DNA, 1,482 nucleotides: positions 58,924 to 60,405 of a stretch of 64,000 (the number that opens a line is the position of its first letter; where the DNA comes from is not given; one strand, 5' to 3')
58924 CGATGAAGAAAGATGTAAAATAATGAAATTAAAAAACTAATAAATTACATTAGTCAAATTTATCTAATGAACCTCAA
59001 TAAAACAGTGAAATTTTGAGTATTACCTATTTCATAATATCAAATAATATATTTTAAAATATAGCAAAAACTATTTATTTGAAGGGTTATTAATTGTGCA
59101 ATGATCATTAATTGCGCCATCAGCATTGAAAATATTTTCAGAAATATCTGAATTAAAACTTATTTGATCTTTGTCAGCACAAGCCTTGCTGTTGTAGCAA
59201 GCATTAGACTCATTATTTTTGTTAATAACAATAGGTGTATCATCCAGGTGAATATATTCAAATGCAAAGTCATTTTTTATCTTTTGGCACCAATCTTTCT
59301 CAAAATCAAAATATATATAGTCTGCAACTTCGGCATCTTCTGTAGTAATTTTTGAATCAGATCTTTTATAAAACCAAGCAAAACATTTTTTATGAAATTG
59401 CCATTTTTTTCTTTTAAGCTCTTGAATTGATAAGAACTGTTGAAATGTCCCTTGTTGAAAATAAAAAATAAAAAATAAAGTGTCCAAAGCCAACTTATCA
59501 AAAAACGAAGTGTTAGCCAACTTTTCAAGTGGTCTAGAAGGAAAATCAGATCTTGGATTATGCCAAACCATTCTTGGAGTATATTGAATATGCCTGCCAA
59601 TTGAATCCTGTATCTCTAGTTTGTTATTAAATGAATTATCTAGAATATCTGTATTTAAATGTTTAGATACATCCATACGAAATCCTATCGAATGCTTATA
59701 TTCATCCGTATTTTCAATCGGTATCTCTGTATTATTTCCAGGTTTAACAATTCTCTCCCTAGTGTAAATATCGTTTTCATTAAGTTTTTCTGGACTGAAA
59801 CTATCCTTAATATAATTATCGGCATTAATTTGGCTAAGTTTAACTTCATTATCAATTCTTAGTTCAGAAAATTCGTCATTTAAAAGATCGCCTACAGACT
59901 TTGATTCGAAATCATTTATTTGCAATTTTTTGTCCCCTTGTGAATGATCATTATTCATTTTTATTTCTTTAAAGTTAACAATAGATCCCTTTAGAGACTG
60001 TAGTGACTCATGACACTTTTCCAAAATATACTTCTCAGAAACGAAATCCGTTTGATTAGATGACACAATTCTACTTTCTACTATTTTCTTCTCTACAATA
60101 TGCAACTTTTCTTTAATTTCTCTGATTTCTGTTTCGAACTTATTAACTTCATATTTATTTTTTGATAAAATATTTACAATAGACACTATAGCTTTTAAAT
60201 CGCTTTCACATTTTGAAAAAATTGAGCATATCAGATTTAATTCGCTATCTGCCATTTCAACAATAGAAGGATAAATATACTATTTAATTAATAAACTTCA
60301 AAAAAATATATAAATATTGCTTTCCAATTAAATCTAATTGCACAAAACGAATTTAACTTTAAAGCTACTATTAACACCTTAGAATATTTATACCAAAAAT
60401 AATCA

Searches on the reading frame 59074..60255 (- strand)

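Call 76: search_protein_families(library=pfam, proteins=[window:59074-60255:-], max_evalue=0.00001)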
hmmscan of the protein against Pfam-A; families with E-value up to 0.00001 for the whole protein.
window:59074-60255:- (394 aa): 1 family
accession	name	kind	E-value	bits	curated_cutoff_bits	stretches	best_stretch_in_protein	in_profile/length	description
PF04153.24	NOT2_3_5_C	-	7.7e-28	97.5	27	1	231-337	20-126/126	NOT2/NOT3/NOT5 C-terminal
